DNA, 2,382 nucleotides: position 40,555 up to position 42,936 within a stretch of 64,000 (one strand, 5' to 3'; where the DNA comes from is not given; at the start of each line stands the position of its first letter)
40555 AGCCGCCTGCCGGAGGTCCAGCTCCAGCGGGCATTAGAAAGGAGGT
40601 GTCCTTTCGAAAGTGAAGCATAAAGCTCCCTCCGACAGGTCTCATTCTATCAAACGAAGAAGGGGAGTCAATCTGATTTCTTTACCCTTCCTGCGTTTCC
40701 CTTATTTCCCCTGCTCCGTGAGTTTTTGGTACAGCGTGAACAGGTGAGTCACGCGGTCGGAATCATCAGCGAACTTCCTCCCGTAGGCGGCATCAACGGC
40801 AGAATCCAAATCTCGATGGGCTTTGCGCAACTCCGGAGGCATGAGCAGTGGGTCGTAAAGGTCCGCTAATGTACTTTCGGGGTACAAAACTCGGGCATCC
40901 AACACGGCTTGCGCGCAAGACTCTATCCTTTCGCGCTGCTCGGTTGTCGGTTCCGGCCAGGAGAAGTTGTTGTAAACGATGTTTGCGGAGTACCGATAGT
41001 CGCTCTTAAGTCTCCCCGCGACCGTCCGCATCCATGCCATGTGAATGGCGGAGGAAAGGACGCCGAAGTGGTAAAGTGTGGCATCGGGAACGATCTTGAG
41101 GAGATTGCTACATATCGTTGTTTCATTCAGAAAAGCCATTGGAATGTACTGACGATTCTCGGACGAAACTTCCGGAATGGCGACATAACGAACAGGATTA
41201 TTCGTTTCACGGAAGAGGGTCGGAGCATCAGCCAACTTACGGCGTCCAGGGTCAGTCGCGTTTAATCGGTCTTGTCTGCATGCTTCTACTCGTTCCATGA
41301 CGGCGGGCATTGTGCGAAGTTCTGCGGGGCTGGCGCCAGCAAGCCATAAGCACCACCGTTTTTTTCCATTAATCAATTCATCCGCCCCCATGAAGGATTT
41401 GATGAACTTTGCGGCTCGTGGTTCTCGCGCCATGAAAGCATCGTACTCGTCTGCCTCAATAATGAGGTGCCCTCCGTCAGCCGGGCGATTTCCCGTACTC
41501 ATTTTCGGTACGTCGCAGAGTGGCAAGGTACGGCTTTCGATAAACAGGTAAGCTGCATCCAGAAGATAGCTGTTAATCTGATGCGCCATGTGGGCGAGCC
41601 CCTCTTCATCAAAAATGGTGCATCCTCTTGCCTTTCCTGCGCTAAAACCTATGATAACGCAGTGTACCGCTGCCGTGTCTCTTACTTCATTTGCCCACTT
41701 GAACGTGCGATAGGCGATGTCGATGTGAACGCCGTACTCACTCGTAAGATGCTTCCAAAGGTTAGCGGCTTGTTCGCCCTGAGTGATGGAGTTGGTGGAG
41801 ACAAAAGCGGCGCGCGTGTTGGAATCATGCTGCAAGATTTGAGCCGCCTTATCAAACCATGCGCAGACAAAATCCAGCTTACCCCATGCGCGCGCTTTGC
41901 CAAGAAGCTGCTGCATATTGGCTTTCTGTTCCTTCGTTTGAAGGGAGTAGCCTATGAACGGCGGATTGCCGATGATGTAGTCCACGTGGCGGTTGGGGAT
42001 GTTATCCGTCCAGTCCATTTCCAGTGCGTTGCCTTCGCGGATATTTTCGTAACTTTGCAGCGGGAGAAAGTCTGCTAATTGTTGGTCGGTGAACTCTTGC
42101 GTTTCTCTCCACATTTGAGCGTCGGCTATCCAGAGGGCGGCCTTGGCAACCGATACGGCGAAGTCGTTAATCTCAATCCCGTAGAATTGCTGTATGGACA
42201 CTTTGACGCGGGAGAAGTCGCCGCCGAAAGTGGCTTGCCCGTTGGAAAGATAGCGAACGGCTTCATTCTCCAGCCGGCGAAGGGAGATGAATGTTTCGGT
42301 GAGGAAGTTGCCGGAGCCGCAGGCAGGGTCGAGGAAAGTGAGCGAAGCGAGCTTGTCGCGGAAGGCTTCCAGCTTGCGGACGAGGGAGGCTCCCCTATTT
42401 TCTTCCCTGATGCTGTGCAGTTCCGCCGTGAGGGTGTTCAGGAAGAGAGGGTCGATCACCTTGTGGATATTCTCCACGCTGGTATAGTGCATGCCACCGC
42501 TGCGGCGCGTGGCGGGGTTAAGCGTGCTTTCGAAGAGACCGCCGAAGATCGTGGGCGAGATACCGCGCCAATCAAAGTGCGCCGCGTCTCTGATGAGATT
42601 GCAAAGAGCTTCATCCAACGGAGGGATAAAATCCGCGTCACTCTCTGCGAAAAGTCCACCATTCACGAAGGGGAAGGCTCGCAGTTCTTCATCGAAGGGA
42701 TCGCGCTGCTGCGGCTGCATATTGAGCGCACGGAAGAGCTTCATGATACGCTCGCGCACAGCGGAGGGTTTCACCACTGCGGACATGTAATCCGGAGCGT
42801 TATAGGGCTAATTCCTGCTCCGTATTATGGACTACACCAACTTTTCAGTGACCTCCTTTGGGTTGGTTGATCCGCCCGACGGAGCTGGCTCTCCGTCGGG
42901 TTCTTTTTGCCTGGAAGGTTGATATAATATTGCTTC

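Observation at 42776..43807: MmeI-family Type IIL restriction-modification gene split head-to-head by a precise ~1 kb inversion bounded by a 21-bp inverted repeat: candidate intragenic phase switch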

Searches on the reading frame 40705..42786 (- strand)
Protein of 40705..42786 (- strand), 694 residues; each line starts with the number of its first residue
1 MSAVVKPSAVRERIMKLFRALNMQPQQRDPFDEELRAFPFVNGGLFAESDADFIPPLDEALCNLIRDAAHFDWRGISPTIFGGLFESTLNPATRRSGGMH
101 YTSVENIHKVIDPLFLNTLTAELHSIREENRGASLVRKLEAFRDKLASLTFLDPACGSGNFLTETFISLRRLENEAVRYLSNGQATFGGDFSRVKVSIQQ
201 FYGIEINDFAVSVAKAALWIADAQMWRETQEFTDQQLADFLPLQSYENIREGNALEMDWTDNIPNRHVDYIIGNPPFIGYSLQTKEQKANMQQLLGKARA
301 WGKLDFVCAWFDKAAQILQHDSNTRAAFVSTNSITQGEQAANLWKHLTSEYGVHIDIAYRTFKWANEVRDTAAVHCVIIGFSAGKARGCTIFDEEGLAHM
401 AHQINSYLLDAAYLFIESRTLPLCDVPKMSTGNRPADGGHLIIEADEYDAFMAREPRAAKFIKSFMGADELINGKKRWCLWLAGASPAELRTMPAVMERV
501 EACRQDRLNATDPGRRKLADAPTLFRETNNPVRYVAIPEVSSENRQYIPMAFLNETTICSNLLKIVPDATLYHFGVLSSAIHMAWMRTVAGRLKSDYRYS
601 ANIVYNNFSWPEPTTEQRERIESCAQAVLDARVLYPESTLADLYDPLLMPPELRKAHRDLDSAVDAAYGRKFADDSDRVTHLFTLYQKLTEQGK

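Call 6: search_protein_families(library=pfam, proteins=[window:40705-42786:-])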
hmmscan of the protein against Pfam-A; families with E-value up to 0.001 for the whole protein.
window:40705-42786:- (694 aa): 7 families
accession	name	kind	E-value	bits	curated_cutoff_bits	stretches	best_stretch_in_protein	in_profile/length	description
PF20473.4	MmeI_Mtase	-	3e-83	279.4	27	1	136-392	8-258/259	MmeI, DNA-methyltransferase domain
PF20466.3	MmeI_TRD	-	4.3e-75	252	27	1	412-612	3-206/207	MmeI, target recognition domain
PF20467.3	MmeI_C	-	9.3e-29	99.9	27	1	616-691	4-80/83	MmeI, C-terminal domain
PF07669.17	Eco57I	-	1.9e-12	48.1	25.3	1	200-351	2-157/171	Eco57I restriction-modification methylase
PF02384.22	N6_Mtase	-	1.1e-05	25.4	20.4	1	151-348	50-202/311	N-6 DNA Methylase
PF01170.24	UPF0020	-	4.3e-05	23.7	22.3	0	149-218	30-96/197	RMKL-like, methyltransferase domain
PF20465.4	MmeI_hel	-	5.7e-05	24.2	27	1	8-46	41-75/75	MmeI, helicase spacer domain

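Call 10: list_cluster_members(proteins=[window:40705-42786:-, window:43077-43808:+, window:43029-43808:+, P0001])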
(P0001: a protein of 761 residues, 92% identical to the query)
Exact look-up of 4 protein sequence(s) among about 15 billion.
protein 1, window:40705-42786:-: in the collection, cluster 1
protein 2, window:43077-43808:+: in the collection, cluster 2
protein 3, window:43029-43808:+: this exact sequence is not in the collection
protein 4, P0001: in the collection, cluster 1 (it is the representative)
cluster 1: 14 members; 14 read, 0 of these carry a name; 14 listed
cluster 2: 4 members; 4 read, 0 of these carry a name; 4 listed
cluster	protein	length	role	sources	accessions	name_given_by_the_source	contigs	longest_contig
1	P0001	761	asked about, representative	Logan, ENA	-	-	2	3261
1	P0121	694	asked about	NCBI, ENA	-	-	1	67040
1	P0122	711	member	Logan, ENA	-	-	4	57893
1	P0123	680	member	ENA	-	-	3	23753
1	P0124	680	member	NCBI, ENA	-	-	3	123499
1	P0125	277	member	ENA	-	-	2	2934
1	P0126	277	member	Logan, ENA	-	-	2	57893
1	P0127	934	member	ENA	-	-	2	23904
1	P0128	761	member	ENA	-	-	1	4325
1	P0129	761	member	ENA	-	-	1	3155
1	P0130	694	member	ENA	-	-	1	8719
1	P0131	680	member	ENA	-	-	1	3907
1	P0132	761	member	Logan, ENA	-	-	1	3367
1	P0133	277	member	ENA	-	-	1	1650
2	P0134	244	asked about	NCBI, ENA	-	-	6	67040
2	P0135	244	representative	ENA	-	-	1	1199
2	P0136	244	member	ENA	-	-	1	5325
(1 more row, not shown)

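Call 12: find_encoding_contigs(protein=P0127, flank=6000, max_places=6)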
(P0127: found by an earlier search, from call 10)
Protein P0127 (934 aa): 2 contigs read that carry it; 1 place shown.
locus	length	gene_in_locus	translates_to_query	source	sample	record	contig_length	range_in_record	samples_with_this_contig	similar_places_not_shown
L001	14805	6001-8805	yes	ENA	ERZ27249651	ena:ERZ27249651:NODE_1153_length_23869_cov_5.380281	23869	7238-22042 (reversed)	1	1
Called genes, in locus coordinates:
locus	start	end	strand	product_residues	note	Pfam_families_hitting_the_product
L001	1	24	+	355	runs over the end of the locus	PF00933:Glyco_hydro_3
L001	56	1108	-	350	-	PF02463:SMC_N, PF13476:AAA_23 (weak), PF13304:AAA_21 (faint)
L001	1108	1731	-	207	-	PF01553:Acyltransferase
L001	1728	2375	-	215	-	PF02224:Cytidylate_kin, PF13189:Cytidylate_kin2 (weak), PF13238:AAA_18 (weak), PF13671:AAA_33 (faint), PF01202:SKI (faint), PF13207:AAA_17 (weak)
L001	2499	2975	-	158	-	PF00186:DHFR_1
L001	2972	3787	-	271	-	PF00303:Thymidylat_synt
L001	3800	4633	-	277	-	PF00215:OMPdecase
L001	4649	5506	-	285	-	-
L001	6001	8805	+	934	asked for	PF20464:MmeI_N, PF20465:MmeI_hel, PF20473:MmeI_Mtase, PF07669:Eco57I, PF20466:MmeI_TRD, PF20467:MmeI_C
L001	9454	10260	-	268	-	PF13505:OMP_b-brl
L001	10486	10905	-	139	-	PF02823:ATP-synt_DE_N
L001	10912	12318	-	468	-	PF02874:ATP-synt_ab_N, PF00006:ATP-synt_ab, PF22919:ATP-synt_VA_C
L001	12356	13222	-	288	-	PF00231:ATP-synt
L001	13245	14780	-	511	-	PF02874:ATP-synt_ab_N, PF00006:ATP-synt_ab, PF00306:ATP-synt_ab_C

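Call 13: find_encoding_contigs(protein=P0122, flank=6000, max_places=6)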
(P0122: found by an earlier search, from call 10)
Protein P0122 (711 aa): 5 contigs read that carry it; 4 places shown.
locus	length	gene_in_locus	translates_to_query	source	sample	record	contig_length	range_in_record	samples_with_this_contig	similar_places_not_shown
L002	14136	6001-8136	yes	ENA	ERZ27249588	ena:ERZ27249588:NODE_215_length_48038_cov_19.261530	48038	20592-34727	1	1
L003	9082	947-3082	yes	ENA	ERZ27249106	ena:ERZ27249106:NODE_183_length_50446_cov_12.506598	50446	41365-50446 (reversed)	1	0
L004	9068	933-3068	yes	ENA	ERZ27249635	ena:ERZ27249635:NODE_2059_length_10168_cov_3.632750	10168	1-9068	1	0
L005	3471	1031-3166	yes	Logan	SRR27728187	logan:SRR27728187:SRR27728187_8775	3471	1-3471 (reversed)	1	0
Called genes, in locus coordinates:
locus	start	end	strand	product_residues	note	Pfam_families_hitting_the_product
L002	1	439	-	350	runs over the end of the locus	PF02463:SMC_N, PF13476:AAA_23 (weak), PF13304:AAA_21 (faint)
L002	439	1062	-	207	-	PF01553:Acyltransferase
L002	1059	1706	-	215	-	PF02224:Cytidylate_kin, PF13189:Cytidylate_kin2 (weak), PF13238:AAA_18 (weak), PF13671:AAA_33 (faint), PF01202:SKI (faint), PF13207:AAA_17 (weak)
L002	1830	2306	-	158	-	PF00186:DHFR_1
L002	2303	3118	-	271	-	PF00303:Thymidylat_synt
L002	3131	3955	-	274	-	PF00215:OMPdecase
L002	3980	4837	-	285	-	-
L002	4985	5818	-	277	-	PF20464:MmeI_N, PF20465:MmeI_hel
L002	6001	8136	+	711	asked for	PF20465:MmeI_hel (weak), PF02384:N6_Mtase (faint), PF20473:MmeI_Mtase, PF07669:Eco57I, PF20466:MmeI_TRD, PF20467:MmeI_C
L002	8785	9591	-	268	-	PF13505:OMP_b-brl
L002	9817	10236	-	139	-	PF02823:ATP-synt_DE_N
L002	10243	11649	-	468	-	PF02874:ATP-synt_ab_N, PF00006:ATP-synt_ab, PF22919:ATP-synt_VA_C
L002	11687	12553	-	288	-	PF00231:ATP-synt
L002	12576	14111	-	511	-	PF02874:ATP-synt_ab_N, PF00006:ATP-synt_ab, PF00306:ATP-synt_ab_C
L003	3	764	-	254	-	?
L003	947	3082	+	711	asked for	PF20465:MmeI_hel (weak), PF02384:N6_Mtase (faint), PF20473:MmeI_Mtase, PF07669:Eco57I, PF20466:MmeI_TRD, PF20467:MmeI_C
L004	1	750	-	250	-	?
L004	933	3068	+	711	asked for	PF20465:MmeI_hel (weak), PF02384:N6_Mtase (faint), PF20473:MmeI_Mtase, PF07669:Eco57I, PF20466:MmeI_TRD, PF20467:MmeI_C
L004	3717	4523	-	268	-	PF13505:OMP_b-brl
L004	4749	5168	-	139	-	PF02823:ATP-synt_DE_N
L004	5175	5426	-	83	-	PF22919:ATP-synt_VA_C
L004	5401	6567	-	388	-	PF02874:ATP-synt_ab_N, PF00006:ATP-synt_ab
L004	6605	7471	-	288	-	PF00231:ATP-synt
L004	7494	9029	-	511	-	PF02874:ATP-synt_ab_N, PF00006:ATP-synt_ab, PF00306:ATP-synt_ab_C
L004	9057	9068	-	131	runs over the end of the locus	PF00213:OSCP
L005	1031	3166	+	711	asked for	PF20465:MmeI_hel (weak), PF02384:N6_Mtase (faint), PF20473:MmeI_Mtase, PF07669:Eco57I, PF20466:MmeI_TRD, PF20467:MmeI_C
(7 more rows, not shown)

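Call 14: find_encoding_contigs(protein=P0124, flank=6000, max_places=6)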
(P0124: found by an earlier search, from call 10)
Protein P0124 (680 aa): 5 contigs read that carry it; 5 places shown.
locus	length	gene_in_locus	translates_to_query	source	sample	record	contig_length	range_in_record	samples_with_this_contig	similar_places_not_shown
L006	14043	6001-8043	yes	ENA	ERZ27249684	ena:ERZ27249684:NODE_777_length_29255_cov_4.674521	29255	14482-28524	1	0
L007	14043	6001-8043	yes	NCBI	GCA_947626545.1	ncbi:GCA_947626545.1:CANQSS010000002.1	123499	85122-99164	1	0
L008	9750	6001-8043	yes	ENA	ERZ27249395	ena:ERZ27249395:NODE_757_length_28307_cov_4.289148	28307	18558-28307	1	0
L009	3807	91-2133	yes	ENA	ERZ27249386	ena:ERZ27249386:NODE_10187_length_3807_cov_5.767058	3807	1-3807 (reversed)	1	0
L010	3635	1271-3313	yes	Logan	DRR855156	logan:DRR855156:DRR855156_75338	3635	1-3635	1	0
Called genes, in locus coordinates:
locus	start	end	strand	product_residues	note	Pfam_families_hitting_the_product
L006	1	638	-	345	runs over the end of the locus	PF01300:Sua5_yciO_yrdC, PF03481:Sua5_C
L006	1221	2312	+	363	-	PF01979:Amidohydro_1, PF07969:Amidohydro_3 (faint)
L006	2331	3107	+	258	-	PF02817:E3_binding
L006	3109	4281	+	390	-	PF13483:Lactamase_B_3, PF12706:Lactamase_B_2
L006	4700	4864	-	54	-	-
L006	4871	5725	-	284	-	PF20464:MmeI_N, PF20465:MmeI_hel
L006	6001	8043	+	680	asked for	PF02384:N6_Mtase (faint), PF20473:MmeI_Mtase, PF07669:Eco57I, PF20466:MmeI_TRD, PF20467:MmeI_C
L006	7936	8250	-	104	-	-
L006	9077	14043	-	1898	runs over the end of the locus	?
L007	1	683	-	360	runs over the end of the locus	PF01300:Sua5_yciO_yrdC, PF03481:Sua5_C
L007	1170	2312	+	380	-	PF07969:Amidohydro_3 (faint), PF01979:Amidohydro_1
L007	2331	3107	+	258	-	PF02817:E3_binding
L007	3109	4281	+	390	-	PF13483:Lactamase_B_3, PF12706:Lactamase_B_2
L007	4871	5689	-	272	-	PF20464:MmeI_N, PF20465:MmeI_hel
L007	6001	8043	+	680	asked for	PF02384:N6_Mtase (faint), PF20473:MmeI_Mtase, PF07669:Eco57I, PF20466:MmeI_TRD, PF20467:MmeI_C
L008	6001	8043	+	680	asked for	PF02384:N6_Mtase (faint), PF20473:MmeI_Mtase, PF07669:Eco57I, PF20466:MmeI_TRD, PF20467:MmeI_C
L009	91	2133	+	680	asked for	PF02384:N6_Mtase (faint), PF20473:MmeI_Mtase, PF07669:Eco57I, PF20466:MmeI_TRD, PF20467:MmeI_C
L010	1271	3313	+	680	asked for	PF02384:N6_Mtase (faint), PF20473:MmeI_Mtase, PF07669:Eco57I, PF20466:MmeI_TRD, PF20467:MmeI_C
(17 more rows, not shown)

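Call 18: find_related_loci(query=P0127, collection=genome_contigs, flank=10000)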
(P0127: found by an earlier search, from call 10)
Query P0127 (934 aa) in genome_contigs; peptide patterns used: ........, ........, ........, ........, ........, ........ (x = any residue, [..] = any of these).
599 stretches matched a pattern (row limit reached: there are more); 579 encode a relative of the query (tblastn E <= 1e-3); the best 80 are kept; 80 distinct loci.
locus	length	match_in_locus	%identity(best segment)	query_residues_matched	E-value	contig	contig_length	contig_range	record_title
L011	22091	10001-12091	96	238-934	0e+0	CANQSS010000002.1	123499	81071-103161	MAG: uncultured Akkermansia sp. isolate Lapin-032__bin68 genome assembly, contig: Lapin-032__NODE_234_length_123499_cov_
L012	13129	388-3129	54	13-930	0e+0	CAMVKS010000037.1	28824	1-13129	MAG TPA_asm: uncultured Prevotellaceae bacterium isolate SRR8387721_bin.67_metaWRAP_v1.3_MAG genome assembly, contig: ER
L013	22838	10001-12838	53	13-931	0e+0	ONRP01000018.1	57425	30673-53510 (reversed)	uncultured Prevotellaceae bacterium isolate RUG575 genome assembly, contig: scaffold_393, whole genome shotgun sequence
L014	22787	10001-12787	52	8-931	0e+0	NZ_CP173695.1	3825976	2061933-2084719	Sellimonas catena strain JCM 35622 chromosome, complete genome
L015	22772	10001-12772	51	8-931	0e+0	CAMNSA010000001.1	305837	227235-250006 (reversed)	MAG: uncultured Neglectibacter sp. isolate SRR19792994_bin.50_metawrap_v1.3_MAG genome assembly, contig: ERZ12290372_14,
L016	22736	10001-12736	52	12-930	0e+0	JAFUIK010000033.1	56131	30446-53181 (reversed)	MAG: Ruminococcus sp. isolate RGIG4523 Roe_deer_Rectum-1__c429586, whole genome shotgun sequence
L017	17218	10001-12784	51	12-931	0e+0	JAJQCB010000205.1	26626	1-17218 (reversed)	MAG: Clostridiales bacterium isolate C.6_10 NODE_258_length_26626_cov_9.444921, whole genome shotgun sequence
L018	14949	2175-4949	53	17-933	0e+0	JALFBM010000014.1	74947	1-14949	MAG: Selenomonadaceae bacterium isolate SUG529 k141_8663795, whole genome shotgun sequence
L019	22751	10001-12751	51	13-926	0e+0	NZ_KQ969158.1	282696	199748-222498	Streptococcus sp. DD10 scaffold00002, whole genome shotgun sequence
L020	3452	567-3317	52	6-930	0e+0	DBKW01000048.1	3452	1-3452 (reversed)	MAG TPA_asm: Verrucomicrobia bacterium UBA740 UBA740_contig_4225, whole genome shotgun sequence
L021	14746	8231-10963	51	12-929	0e+0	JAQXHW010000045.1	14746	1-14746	MAG: Oscillospiraceae bacterium isolate SUG1209 k141_8390883, whole genome shotgun sequence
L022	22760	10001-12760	51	12-931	0e+0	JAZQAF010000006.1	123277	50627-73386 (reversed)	MAG: Ruminococcus sp. isolate T1900044643_TS20190109.MAGScoT_cleanbin_000006 SGB_1300_k141_345494, whole genome shotgun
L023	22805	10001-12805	50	12-929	0e+0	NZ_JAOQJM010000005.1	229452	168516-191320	Blautia acetigignens strain Sanger_28 .13414_6_20.5, whole genome shotgun sequence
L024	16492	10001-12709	51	12-934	0e+0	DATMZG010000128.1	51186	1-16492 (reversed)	MAG TPA_asm: Candidatus Acidoferrum sp. isolate SMAG_U13168 k141_68640, whole genome shotgun sequence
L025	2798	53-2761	52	35-930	0e+0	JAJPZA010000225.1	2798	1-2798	MAG: Clostridia bacterium isolate AH.B6_2 NODE_3720_length_2798_cov_25.379876, whole genome shotgun sequence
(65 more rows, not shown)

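Call 19: find_encoding_contigs(protein=P0134, flank=5000, max_places=10)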
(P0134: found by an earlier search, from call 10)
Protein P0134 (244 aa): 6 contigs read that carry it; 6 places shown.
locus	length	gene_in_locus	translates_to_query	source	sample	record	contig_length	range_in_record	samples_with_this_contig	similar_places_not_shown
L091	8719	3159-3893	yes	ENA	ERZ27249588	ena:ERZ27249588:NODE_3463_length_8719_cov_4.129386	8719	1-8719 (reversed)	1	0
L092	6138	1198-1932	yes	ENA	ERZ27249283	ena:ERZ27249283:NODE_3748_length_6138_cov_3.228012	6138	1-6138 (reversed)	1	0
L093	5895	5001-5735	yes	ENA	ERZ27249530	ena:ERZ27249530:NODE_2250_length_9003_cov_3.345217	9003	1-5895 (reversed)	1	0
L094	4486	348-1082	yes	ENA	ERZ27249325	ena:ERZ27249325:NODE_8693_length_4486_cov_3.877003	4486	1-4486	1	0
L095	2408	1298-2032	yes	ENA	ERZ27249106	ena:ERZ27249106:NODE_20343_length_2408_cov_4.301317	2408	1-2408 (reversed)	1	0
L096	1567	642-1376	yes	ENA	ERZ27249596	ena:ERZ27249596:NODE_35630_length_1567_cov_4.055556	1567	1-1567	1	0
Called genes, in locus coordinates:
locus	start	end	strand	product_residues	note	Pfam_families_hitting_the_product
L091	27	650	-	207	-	-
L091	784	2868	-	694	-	PF20473:MmeI_Mtase, PF02384:N6_Mtase (weak), PF07669:Eco57I, PF20466:MmeI_TRD, PF20467:MmeI_C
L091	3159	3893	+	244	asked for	PF20464:MmeI_N, PF20465:MmeI_hel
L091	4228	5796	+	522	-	PF01676:Metalloenzyme, PF06415:iPGM_N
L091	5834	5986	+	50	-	-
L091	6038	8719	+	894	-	?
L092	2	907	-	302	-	?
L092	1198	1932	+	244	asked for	PF20464:MmeI_N, PF20465:MmeI_hel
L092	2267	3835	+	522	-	PF01676:Metalloenzyme, PF06415:iPGM_N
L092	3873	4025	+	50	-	-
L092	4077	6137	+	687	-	?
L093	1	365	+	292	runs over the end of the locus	PF14237:GYF_2, PF05656:DUF805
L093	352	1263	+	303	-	PF01745:IPT (weak), PF01715:IPPT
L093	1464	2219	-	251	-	PF04383:KilA-N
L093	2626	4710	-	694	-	PF20473:MmeI_Mtase, PF02384:N6_Mtase (faint), PF07669:Eco57I, PF20466:MmeI_TRD, PF20467:MmeI_C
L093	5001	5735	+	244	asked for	PF20464:MmeI_N, PF20465:MmeI_hel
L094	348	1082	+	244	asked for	PF20464:MmeI_N, PF20465:MmeI_hel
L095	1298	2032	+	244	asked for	PF20464:MmeI_N, PF20465:MmeI_hel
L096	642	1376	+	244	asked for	PF20464:MmeI_N, PF20465:MmeI_hel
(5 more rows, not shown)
